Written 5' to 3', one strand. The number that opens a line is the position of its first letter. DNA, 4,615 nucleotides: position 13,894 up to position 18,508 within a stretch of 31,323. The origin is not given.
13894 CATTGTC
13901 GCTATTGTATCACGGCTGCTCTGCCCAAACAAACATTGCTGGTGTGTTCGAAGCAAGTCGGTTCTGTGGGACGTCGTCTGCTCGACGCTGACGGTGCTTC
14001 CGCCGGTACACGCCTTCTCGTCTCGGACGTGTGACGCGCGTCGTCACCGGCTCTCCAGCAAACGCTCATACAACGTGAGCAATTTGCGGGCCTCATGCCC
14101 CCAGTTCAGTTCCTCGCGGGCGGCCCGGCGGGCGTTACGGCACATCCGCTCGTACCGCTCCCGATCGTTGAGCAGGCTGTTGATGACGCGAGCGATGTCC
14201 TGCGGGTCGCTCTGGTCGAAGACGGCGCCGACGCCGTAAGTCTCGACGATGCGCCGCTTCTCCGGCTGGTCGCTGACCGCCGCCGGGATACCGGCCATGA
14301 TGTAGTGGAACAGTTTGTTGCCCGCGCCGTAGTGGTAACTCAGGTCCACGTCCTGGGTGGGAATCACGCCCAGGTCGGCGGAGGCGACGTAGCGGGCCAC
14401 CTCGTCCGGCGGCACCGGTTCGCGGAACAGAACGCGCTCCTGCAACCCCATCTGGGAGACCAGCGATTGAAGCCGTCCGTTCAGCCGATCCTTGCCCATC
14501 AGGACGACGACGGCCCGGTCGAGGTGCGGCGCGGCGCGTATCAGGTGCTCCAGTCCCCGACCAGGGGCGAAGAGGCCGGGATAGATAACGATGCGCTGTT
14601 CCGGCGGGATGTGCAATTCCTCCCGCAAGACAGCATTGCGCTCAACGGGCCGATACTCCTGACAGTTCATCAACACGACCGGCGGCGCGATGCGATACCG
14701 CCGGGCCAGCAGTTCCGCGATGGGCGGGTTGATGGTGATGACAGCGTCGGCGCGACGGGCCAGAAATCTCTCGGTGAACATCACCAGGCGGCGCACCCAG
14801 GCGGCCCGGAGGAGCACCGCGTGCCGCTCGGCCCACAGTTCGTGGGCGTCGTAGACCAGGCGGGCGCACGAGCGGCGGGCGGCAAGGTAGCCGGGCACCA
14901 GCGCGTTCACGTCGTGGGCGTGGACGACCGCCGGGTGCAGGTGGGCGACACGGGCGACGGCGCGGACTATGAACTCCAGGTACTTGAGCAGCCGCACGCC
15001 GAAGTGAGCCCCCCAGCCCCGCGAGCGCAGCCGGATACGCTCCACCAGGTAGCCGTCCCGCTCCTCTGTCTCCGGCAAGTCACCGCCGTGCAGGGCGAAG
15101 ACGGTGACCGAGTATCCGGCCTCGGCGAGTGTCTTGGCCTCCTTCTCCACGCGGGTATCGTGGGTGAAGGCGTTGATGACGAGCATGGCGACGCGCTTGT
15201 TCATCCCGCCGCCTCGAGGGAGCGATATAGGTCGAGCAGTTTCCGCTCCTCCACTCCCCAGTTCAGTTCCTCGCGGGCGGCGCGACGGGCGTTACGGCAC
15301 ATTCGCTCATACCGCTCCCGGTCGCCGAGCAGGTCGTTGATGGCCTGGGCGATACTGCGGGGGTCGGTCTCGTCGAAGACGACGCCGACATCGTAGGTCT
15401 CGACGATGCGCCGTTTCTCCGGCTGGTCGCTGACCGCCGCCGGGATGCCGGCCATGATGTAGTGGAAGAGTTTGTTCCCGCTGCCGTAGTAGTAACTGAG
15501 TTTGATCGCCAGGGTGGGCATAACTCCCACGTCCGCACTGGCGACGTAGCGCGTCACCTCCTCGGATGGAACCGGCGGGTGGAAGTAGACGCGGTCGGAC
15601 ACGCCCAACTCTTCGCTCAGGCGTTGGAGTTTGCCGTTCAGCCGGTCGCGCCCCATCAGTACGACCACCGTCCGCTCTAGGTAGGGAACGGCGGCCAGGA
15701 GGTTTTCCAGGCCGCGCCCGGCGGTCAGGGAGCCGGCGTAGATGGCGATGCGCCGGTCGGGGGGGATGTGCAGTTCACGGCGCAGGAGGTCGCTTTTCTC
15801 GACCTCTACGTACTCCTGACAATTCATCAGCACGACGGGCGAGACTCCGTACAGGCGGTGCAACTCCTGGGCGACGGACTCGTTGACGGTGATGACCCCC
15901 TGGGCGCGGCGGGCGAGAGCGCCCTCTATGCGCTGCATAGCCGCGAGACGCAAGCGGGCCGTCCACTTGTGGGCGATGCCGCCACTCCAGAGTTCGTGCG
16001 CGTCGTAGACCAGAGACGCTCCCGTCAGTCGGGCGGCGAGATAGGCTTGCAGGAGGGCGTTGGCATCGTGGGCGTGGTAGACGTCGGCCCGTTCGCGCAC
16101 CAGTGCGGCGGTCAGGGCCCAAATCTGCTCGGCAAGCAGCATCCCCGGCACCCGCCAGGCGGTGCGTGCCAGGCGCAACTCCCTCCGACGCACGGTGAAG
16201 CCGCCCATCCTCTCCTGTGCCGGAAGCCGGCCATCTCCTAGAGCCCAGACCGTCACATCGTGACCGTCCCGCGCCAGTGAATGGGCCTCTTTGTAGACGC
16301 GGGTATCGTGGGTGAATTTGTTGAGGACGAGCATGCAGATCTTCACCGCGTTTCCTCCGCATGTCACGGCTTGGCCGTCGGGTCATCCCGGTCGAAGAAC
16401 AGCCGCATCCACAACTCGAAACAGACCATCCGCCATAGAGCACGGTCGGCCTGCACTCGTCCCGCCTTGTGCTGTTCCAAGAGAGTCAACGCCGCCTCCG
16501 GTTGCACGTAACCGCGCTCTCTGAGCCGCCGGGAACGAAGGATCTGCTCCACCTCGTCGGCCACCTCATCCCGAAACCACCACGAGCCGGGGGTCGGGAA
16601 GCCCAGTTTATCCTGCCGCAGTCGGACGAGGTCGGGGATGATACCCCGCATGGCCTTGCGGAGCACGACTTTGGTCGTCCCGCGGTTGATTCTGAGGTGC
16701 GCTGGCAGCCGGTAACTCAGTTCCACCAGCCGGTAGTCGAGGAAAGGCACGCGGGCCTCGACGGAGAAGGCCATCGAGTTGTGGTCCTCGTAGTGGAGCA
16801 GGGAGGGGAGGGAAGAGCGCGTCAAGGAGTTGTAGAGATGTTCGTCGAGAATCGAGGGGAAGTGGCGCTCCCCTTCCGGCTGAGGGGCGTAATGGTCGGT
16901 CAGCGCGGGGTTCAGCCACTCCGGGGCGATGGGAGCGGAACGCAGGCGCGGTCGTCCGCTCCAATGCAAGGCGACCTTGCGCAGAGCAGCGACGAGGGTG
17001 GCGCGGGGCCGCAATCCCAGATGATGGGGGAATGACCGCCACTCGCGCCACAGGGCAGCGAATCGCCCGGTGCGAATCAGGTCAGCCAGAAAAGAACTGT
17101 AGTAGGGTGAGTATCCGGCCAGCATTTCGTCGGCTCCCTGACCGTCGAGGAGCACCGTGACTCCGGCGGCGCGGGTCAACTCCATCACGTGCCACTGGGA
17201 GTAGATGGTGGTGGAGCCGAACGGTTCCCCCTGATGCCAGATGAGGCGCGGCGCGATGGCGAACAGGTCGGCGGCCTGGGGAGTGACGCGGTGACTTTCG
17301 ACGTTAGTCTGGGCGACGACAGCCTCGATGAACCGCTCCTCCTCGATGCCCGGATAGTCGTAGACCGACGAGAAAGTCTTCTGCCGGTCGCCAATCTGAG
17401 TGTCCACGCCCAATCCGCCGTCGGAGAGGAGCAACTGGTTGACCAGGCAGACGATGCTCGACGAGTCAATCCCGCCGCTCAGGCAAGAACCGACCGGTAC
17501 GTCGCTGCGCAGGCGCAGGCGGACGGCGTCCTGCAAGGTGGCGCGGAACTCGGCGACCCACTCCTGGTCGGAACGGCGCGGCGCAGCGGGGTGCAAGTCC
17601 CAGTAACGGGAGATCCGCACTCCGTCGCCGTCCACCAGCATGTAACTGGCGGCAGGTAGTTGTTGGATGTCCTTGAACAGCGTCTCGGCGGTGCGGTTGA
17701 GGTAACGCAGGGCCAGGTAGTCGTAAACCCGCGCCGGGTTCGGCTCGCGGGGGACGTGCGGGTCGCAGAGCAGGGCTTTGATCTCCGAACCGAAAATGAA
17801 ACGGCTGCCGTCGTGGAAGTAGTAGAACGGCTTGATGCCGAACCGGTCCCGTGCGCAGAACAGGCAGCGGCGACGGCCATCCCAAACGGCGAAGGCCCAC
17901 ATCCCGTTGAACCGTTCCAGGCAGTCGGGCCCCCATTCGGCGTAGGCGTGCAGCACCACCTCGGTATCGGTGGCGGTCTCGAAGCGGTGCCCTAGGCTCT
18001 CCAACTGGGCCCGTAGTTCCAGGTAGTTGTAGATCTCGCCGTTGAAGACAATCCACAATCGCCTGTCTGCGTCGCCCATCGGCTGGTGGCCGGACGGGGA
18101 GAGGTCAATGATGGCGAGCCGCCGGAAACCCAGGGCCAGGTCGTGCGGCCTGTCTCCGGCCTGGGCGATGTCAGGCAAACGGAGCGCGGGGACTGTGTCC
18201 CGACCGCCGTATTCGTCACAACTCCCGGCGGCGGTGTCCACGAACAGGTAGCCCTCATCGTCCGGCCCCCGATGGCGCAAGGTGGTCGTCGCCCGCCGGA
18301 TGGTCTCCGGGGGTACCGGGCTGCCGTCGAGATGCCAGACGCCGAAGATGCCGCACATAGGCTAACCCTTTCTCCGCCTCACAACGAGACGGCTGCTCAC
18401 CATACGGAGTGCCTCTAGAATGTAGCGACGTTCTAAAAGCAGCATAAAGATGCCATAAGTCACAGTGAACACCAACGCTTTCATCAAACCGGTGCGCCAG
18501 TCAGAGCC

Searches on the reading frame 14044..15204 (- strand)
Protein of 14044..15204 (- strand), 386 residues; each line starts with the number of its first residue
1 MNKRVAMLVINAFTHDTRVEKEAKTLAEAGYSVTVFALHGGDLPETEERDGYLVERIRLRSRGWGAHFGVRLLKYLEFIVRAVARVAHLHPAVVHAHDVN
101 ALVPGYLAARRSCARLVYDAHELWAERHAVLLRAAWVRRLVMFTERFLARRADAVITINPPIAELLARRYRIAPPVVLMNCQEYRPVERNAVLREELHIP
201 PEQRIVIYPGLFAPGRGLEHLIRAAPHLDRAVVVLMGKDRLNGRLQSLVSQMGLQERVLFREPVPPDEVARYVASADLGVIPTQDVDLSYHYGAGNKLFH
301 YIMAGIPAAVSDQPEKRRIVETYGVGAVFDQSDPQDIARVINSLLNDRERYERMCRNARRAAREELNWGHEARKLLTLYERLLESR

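Call 10: search_protein_families(library=pfam, proteins=[window:14044-15204:-])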
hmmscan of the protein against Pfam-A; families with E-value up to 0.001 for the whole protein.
window:14044-15204:- (386 aa): 5 families
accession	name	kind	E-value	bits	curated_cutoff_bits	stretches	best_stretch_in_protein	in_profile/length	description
PF00534.26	Glycos_transf_1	-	1.3e-20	74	26.4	1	193-360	5-171/172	Glycosyl transferases group 1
PF13439.12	Glyco_transf_4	-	1.7e-18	67.6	28.5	1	19-175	8-158/170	Glycosyltransferase Family 4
PF13579.12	Glyco_trans_4_4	-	1.5e-17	64.8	29.7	1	17-176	5-152/158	Glycosyl transferase 4-like domain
PF13692.12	Glyco_trans_1_4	-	9.5e-16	58.8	27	1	204-347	2-142/142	Glycosyl transferases group 1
PF13524.12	Glyco_trans_1_2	-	1.1e-07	32.3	25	1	221-376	5-143/144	Glycosyl transferase-like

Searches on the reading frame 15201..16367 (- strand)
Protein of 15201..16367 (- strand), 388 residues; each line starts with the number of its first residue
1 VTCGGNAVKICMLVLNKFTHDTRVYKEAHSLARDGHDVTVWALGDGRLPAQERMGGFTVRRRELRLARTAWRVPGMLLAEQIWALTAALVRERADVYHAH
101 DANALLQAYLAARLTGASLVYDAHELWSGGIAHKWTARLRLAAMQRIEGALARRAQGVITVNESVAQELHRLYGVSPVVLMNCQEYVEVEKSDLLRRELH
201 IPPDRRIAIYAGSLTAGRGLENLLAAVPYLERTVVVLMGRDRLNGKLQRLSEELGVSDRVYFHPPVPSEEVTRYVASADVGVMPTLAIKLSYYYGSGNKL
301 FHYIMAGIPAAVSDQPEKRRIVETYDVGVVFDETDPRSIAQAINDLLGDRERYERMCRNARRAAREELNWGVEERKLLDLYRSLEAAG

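Call 10: search_protein_families(library=pfam, proteins=[window:15201-16367:-])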
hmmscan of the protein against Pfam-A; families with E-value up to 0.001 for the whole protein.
window:15201-16367:- (388 aa): 5 families
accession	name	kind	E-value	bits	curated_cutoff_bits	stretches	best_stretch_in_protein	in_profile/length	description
PF13439.12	Glyco_transf_4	-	1.1e-21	78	28.5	1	23-177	7-156/170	Glycosyltransferase Family 4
PF00534.26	Glycos_transf_1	-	8.9e-21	74.6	26.4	1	194-362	4-171/172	Glycosyl transferases group 1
PF13579.12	Glyco_trans_4_4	-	1.3e-19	71.6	29.7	1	22-177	5-149/158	Glycosyl transferase 4-like domain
PF13692.12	Glyco_trans_1_4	-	5.6e-18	66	27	1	206-349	2-142/142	Glycosyl transferases group 1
PF13524.12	Glyco_trans_1_2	-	2.2e-05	24.9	25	1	253-370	27-135/144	Glycosyl transferase-like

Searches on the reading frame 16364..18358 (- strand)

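Call 10: search_protein_families(library=pfam, proteins=[window:16364-18358:-])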
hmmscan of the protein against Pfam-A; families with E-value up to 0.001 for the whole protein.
window:16364-18358:- (664 aa): 3 families
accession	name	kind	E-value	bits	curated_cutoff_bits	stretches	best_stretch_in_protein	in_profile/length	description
PF00733.27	Asn_synthase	-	1.6e-80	271.9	21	1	270-652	1-354/354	Asparagine synthase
PF13537.11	GATase_7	-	2.7e-49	166.7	25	1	79-197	2-122/123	Glutamine amidotransferase domain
PF13522.11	GATase_6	-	7.1e-44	149.4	27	1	73-192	11-130/130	Glutamine amidotransferase domain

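Call 17: search_protein_families(library=ncbifam, proteins=[window:16364-18358:-], max_evalue=0.001)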
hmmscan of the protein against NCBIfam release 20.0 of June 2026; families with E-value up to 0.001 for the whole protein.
window:16364-18358:- (664 aa): 9 families
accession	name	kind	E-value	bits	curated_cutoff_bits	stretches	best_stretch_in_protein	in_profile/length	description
TIGR01536.1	asn_synth_AEB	equivalog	4e-134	448.4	267.1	1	2-587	1-517/517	asparagine synthase (glutamine-hydrolyzing)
TIGR03108.1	eps_aminotran_1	hypoth_equivalog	4e-120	402.4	816.9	3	74-422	44-380/628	XrtA/PEP-CTERM system amidotransferase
NF033535.1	lass_lactam_cya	exception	4.4e-116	389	525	2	73-455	42-414/668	lasso peptide isopeptide bond-forming cyclase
TIGR03104.1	trio_amidotrans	equivalog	6.7e-104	348.2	570.1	2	72-420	41-384/589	N-acetylglutaminylglutamine amidotransferase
NF006949.0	PRK09431.1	equivalog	2.3e-68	231.1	499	2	73-417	43-359/554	asparagine synthase B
NF033561.1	macrolact_Ik_Al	subfamily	4.6e-24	84.9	300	1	223-652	150-556/561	albusnodin/ikarugamycin family macrolactam cyclase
NF001484.0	PRK00331.1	subfamily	5.8e-09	34.9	381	1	70-140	63-134/601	isomerizing glutamine--fructose-6-phosphate transaminase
TIGR01134.1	purF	equivalog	2.1e-08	34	350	1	2-211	1-214/432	amidophosphoribosyltransferase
TIGR01135.1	glmS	equivalog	5.3e-08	31.8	418.05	1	93-140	86-133/607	glutamine--fructose-6-phosphate transaminase (isomerizing)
